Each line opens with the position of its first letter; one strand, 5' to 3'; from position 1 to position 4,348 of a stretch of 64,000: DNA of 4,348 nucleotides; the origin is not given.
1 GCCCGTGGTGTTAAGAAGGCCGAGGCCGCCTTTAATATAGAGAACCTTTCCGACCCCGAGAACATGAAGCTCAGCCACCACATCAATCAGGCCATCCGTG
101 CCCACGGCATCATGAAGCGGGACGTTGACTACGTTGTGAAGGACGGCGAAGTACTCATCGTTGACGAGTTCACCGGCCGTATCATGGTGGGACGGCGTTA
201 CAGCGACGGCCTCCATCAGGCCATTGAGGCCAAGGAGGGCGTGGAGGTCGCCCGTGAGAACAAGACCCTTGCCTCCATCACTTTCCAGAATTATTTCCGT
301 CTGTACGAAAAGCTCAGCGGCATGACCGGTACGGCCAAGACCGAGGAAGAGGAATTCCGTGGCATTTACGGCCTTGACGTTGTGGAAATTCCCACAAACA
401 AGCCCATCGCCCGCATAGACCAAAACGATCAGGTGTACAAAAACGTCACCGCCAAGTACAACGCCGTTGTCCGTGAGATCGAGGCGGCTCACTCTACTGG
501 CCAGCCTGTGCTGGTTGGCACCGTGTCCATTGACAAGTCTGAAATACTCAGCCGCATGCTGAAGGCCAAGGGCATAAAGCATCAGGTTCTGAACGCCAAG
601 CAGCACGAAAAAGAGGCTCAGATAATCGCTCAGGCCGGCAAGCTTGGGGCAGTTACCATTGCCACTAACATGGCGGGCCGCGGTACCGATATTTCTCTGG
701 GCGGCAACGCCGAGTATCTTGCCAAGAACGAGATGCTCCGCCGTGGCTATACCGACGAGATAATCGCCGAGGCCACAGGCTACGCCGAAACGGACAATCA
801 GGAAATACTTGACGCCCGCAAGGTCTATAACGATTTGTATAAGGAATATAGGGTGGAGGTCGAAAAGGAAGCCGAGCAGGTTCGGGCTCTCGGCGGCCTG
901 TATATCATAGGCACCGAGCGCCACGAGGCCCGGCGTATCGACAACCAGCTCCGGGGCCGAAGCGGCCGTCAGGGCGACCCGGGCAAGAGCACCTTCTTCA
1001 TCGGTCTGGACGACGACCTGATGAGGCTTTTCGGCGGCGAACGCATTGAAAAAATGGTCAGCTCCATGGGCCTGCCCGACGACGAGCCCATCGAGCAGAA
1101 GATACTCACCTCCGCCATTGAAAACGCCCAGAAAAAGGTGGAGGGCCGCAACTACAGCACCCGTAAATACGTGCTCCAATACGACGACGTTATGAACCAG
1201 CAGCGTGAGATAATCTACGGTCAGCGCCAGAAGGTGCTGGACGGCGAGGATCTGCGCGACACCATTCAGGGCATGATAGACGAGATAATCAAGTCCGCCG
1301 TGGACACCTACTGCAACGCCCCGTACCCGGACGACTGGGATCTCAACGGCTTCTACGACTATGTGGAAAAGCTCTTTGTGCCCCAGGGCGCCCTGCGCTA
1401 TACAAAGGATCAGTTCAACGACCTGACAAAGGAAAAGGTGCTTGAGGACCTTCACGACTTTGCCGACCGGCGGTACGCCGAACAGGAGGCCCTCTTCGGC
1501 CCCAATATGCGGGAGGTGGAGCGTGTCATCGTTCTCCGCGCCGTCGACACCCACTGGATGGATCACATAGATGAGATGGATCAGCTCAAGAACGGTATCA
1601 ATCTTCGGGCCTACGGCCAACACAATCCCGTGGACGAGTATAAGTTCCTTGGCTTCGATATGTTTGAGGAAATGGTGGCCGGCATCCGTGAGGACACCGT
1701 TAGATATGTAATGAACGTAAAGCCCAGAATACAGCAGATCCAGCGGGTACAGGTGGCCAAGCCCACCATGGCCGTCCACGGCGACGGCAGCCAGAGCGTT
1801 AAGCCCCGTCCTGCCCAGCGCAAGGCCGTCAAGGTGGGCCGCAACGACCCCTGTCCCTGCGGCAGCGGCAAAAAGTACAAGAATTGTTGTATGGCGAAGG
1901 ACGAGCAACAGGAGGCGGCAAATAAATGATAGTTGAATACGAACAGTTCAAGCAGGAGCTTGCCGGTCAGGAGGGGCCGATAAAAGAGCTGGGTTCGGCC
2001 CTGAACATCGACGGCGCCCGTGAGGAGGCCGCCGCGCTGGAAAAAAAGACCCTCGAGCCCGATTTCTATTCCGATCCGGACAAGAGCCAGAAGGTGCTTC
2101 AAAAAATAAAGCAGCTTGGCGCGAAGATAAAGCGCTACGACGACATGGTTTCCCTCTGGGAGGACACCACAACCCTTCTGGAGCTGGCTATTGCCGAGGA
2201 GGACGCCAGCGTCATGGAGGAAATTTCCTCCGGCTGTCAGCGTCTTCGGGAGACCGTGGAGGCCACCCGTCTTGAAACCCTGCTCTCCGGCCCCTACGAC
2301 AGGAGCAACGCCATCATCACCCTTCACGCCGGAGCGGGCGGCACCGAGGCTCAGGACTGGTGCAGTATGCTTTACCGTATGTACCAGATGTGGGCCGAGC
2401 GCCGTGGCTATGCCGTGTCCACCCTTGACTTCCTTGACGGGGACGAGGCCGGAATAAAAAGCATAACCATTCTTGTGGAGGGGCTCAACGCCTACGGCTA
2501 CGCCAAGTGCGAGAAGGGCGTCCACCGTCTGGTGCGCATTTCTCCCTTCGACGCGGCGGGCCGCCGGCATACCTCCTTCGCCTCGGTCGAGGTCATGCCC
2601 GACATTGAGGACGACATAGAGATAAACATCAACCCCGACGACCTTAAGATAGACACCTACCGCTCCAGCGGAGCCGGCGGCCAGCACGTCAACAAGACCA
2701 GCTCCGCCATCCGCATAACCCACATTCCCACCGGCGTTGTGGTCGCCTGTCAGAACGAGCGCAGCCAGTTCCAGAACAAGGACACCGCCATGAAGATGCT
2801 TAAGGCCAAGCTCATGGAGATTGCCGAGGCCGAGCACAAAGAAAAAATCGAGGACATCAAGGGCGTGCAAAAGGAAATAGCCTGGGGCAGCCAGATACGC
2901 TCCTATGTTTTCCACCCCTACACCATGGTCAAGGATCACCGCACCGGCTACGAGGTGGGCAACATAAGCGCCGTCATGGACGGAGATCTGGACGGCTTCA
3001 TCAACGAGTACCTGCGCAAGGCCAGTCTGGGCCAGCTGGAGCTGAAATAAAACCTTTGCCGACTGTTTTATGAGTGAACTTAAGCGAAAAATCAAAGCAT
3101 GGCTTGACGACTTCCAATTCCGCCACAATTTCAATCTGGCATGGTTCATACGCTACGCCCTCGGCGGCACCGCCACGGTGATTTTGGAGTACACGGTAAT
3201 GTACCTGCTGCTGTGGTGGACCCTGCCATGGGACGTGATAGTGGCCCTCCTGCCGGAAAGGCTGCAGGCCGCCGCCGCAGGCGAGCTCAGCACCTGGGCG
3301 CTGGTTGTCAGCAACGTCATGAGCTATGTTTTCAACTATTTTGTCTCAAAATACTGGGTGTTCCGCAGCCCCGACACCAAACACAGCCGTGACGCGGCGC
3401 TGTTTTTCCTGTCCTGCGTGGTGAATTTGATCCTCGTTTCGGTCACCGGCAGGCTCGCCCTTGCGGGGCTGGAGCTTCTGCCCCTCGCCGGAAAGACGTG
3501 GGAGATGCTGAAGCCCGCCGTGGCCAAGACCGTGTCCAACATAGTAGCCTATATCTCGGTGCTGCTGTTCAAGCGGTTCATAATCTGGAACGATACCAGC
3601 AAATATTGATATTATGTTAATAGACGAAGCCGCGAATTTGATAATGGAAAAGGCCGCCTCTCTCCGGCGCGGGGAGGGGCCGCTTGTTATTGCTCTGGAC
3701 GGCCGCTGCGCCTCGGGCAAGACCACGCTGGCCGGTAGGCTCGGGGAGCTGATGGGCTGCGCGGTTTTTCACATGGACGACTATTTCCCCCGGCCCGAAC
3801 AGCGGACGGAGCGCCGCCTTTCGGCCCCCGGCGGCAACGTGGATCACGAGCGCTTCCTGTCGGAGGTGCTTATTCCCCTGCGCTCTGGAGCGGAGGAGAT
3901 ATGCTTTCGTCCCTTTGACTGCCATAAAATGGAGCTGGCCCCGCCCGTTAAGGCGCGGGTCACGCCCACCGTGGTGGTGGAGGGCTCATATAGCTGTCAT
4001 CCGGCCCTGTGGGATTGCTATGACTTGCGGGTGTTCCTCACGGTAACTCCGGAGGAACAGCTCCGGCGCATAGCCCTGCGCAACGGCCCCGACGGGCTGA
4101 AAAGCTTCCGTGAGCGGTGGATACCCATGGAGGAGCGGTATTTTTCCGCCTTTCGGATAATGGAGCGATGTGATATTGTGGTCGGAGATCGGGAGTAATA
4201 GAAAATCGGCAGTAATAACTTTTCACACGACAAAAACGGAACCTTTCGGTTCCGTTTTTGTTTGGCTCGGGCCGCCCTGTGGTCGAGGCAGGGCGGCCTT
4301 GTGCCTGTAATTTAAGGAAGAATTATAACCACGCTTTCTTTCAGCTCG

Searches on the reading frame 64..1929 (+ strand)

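Call 13: search_protein_families(library=pfam, proteins=[window:64-1929:+], max_evalue=0.001)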
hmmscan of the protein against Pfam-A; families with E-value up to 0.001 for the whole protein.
window:64-1929:+ (621 aa): 5 families
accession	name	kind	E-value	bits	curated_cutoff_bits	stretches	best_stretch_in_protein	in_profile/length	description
PF21090.3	P-loop_SecA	-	7.9e-93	310.2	27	1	114-340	1-205/205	SecA P-loop domain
PF07516.18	SecA_SW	-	1.2e-71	241.4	26.7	1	342-553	1-200/200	SecA Wing and Scaffold domain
PF01043.26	SecA_PP_bind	-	1e-26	94.1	23.5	1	2-55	57-110/110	SecA preprotein cross-linking domain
PF07517.20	SecA_DEAD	-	7.1e-19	68.6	24.6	1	48-99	239-290/290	SecA DEAD-like domain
PF02810.21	SEC-C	-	2.9e-10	40.2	20.4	1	593-610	1-18/19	SEC-C motif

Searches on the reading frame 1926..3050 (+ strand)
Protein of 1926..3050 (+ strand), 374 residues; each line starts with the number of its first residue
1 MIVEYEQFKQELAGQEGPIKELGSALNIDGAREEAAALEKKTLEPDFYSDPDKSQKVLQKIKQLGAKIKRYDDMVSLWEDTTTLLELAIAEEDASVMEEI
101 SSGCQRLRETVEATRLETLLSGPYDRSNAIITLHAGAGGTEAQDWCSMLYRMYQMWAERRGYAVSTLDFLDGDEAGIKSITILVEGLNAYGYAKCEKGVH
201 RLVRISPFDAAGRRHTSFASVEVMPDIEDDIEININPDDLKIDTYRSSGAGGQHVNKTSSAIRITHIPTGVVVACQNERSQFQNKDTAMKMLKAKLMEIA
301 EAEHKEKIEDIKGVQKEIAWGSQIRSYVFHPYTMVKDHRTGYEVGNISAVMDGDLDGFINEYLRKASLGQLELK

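Call 13: search_protein_families(library=pfam, proteins=[window:1926-3050:+], max_evalue=0.001)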
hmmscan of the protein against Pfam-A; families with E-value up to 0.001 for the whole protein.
window:1926-3050:+ (374 aa): 2 families
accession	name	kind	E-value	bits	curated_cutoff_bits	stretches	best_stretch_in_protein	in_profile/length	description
PF03462.23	PCRF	-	7.4e-56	189.5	24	1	32-221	2-194/194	PCRF domain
PF00472.26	RF-1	-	1.8e-46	157.3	35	1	229-339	1-116/116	RF-1 domain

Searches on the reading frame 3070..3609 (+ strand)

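Call 13: search_protein_families(library=pfam, proteins=[window:3070-3609:+], max_evalue=0.001)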
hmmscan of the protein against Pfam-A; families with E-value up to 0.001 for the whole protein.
window:3070-3609:+ (179 aa): 1 family
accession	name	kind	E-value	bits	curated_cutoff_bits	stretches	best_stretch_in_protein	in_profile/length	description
PF04138.20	GtrA_DPMS_TM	-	7.8e-09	36.2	26.1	1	28-172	1-116/117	GtrA/DPMS, transmembrane domain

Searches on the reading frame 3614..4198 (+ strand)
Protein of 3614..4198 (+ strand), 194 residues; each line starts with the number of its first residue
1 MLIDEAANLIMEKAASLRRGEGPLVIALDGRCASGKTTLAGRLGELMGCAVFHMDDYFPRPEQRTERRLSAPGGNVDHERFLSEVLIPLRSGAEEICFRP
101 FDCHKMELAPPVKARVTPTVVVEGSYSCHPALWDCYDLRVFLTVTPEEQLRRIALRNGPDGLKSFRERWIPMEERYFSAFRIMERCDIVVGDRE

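Call 13: search_protein_families(library=pfam, proteins=[window:3614-4198:+], max_evalue=0.001)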
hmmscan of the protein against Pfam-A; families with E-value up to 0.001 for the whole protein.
window:3614-4198:+ (194 aa): 2 families
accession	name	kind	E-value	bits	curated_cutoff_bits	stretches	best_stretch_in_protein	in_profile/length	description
PF13238.12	AAA_18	-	1.7e-06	28.9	29.4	1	26-162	1-117/128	AAA domain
PF01712.25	dNK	-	0.00087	19.5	27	0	26-53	1-28/203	Deoxynucleoside kinase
